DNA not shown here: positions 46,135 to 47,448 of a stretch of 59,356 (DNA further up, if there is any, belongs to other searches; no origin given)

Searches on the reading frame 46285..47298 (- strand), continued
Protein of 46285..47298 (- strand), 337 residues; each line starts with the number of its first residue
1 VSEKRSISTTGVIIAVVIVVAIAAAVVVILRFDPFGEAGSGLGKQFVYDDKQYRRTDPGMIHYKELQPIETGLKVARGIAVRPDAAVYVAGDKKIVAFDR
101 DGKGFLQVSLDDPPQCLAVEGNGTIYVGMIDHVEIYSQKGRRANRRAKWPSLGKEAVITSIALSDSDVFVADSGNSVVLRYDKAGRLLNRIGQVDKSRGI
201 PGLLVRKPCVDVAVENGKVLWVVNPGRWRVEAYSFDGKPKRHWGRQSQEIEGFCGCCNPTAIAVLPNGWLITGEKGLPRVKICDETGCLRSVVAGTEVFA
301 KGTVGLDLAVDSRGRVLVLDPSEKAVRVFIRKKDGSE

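Call 81: search_protein_families(library=ncbifam, proteins=[L064:3087-4406:+, L044:3037-4398:+, L085:6107-7987:+, L041:11734-13500:+], max_evalue=0.00001)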
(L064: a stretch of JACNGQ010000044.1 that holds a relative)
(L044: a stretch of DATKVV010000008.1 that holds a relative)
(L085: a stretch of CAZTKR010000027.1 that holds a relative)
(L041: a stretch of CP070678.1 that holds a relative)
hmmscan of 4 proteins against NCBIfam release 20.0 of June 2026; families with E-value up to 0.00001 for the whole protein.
L064:3087-4406:+ (440 aa): 19 families
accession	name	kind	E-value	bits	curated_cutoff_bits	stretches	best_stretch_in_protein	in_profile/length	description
NF041876.1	EPS_EpsE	equivalog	1.8e-23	83.4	400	1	210-430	166-388/389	exopolysaccharide biosynthesis GT4 family glycosyltransferase EpsE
TIGR03088.1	stp2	hypoth_equivalog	4.5e-23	81.9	409.05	1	207-437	137-372/374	TIGR03088 family PEP-CTERM/XrtA system glycosyltransferase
TIGR02149.1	glgA_Coryne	subfamily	1.3e-14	54.1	302.4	1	205-438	143-390/391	glycogen synthase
TIGR03449.1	mycothiol_MshA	equivalog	1.8e-13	50.2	462.5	1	254-438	221-403/406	D-inositol-3-phosphate glycosyltransferase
NF038295.1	EPS_HpsP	equivalog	2.1e-13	50.1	550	1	250-438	204-387/388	hormogonium polysaccharide biosynthesis glycosyltransferase HpsP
NF041010.1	glycosy_Agl16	equivalog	5e-13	48.6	575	1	206-437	133-350/352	glycosylation protein Agl16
NF053787.1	GlcN_PG_synth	equivalog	2.6e-12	46.3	480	1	349-438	273-359/361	N-acetylglucosaminyl phosphatidylglycerol synthase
TIGR03999.1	thiol_BshA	equivalog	2.8e-12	46.2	273.7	1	258-439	204-374/375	N-acetyl-alpha-D-glucosaminyl L-malate synthase BshA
TIGR04047.1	MSMEG_0565_glyc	hypoth_equivalog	4.4e-12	45.8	259.85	1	206-435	138-371/373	MSMEG_0565 family glycosyltransferase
NF038298.1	EPS_HpsO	equivalog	3.9e-11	42.4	575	1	255-438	203-387/388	hormogonium polysaccharide biosynthesis glycosyltransferase HpsO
TIGR04063.1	stp3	hypoth_equivalog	6.8e-11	41.7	442.05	1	254-438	214-395/397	TIGR04063 family PEP-CTERM/XrtA system glycosyltransferase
NF012028.0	PRK15484.1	subfamily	2.7e-10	39.9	618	1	232-430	163-370/380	lipopolysaccharide N-acetylglucosaminyltransferase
NF038229.1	Glyco4_Geo_Pelo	equivalog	4.3e-09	35.9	400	1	145-439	52-337/338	GPMC system family 4 glycosyltransferase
NF038011.1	PelF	equivalog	1.5e-08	34.2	100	1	213-377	262-423/489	GT4 family glycosyltransferase PelF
NF047684.1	TeichurnBiosyTuaC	equivalog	3.9e-08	32.6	550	1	157-439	117-390/391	teichuronic acid biosynthesis protein TuaC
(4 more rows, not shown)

L044:3037-4398:+ (454 aa): 12 families
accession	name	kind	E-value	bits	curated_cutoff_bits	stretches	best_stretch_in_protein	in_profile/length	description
NF041876.1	EPS_EpsE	equivalog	2.9e-20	72.9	400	1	266-438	219-388/389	exopolysaccharide biosynthesis GT4 family glycosyltransferase EpsE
TIGR03088.1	stp2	hypoth_equivalog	4.8e-18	65.3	409.05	1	215-442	137-369/374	TIGR03088 family PEP-CTERM/XrtA system glycosyltransferase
TIGR03449.1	mycothiol_MshA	equivalog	3.8e-12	45.8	462.5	1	232-446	182-403/406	D-inositol-3-phosphate glycosyltransferase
TIGR02149.1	glgA_Coryne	subfamily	1.2e-11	44.4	302.4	1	196-443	127-387/391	glycogen synthase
NF038295.1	EPS_HpsP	equivalog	1.8e-10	40.4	550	1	256-442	202-383/388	hormogonium polysaccharide biosynthesis glycosyltransferase HpsP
NF041010.1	glycosy_Agl16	equivalog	2.6e-10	39.7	575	1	209-406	128-316/352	glycosylation protein Agl16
TIGR04047.1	MSMEG_0565_glyc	hypoth_equivalog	2e-09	37.1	259.85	1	210-440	133-368/373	MSMEG_0565 family glycosyltransferase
TIGR04063.1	stp3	hypoth_equivalog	3.9e-09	35.9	442.05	1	262-436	214-385/397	TIGR04063 family PEP-CTERM/XrtA system glycosyltransferase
NF053787.1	GlcN_PG_synth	equivalog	5.6e-08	32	480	1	362-440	278-353/361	N-acetylglucosaminyl phosphatidylglycerol synthase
NF038298.1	EPS_HpsO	equivalog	1.5e-07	30.5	575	1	263-438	203-379/388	hormogonium polysaccharide biosynthesis glycosyltransferase HpsO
TIGR03999.1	thiol_BshA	equivalog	5.6e-07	28.8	273.7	1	273-437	211-364/375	N-acetyl-alpha-D-glucosaminyl L-malate synthase BshA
NF038011.1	PelF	equivalog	4.8e-06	25.9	100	1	234-383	276-421/489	GT4 family glycosyltransferase PelF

L085:6107-7987:+ (627 aa): 5 families
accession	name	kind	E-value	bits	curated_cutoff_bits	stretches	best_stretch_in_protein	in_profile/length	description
TIGR01787.1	squalene_cyclas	subfamily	4.7e-38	131.2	322.7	2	287-590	294-619/622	squalene/oxidosqualene cyclases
TIGR03463.1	osq_cycl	subfamily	1.6e-31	109.3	851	1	324-589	346-632/634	2,3-oxidosqualene cyclase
TIGR01507.1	hopene_cyclase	equivalog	2e-29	102.5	431.1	1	197-561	225-601/640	squalene--hopene cyclase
NF053823.1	SCO2321_fam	equivalog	2.1e-25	89.5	300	2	422-540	48-164/405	SCO2321 family membrane protein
TIGR04277.1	squa_tetra_cyc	equivalog_domain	3.4e-12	45.7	500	0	347-517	360-527/624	tetrahymanol synthase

L041:11734-13500:+ (588 aa): 12 families
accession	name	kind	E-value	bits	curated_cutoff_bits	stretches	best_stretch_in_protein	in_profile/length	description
NF003661.0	PRK05291.1-3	equivalog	1.1e-34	120.5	380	1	363-570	201-403/448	tRNA uridine-5-carboxymethylaminomethyl(34) synthesis GTPase MnmE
TIGR00450.1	mnmE_trmE_thdF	equivalog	3.1e-32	112.2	252.6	1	377-518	208-343/446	tRNA uridine-5-carboxymethylaminomethyl(34) synthesis GTPase MnmE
TIGR03594.1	GTPase_EngA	equivalog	8.6e-26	90.9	306.7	1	382-541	4-163/432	ribosome biogenesis GTPase Der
TIGR03918.1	GTP_HydF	equivalog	1.1e-19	70.6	325.55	1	382-540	11-169/392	[FeFe] hydrogenase H-cluster maturation GTPase HydF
NF002828.0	PRK03003.1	equivalog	4e-16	58.7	631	1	379-537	41-199/477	ribosome biogenesis GTPase Der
NF007071.0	PRK09518.1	equivalog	3.7e-15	55.5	953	1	381-500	447-567/706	bifunctional cytidylate kinase/GTPase Der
TIGR00231.1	small_GTP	domain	4e-15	56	42.5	1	382-502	7-126/164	GTP-binding protein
NF000908.1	PRK00089.1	equivalog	9.9e-15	54.6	237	1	381-534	6-163/291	GTPase Era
TIGR00436.1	era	equivalog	4.1e-12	46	116.25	1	384-496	6-115/270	GTPase Era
TIGR03596.1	GTPase_YlqF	equivalog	1e-09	38.2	208.2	1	377-435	117-172/276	ribosome biogenesis GTPase YlqF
TIGR00437.1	feoB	equivalog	1.1e-08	34.3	315.65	1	385-543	1-153/594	ferrous iron transport protein B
TIGR03156.1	GTP_HflX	equivalog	9.6e-06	24.7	216.75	0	383-535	194-348/351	GTPase HflX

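Call 89: search_protein_representatives(alignment_id=A1)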
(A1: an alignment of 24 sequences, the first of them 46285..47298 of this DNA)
Query: 24 sequences, 332 profile positions. Proteins with E-value up to 0.001 (for the whole library): 39551; up to 1e-10: 10820; up to 1e-30: 1766. The best 150 are listed.
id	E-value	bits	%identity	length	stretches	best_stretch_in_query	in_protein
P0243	1.2e-127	442.1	-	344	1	12-331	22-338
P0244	1.5e-127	441.8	-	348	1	5-329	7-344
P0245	1.7e-124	431.8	-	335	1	1-331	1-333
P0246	3.5e-121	420.9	-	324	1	13-329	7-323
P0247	3.5e-121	420.9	-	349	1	9-330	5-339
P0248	4.1e-121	420.7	-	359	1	6-330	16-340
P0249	5.0e-121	420.4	-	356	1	35-328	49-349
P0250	1.6e-119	415.5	-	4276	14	36-318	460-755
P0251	4.6e-119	413.9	-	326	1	14-329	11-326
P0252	1.7e-118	412.0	-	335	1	12-331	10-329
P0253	6.1e-118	410.2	-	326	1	11-329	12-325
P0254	1.2e-117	409.2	-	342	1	5-331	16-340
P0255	7.3e-117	406.7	-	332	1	12-327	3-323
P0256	1.6e-116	405.5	-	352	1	22-330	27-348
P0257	2.1e-115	401.9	-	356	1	2-330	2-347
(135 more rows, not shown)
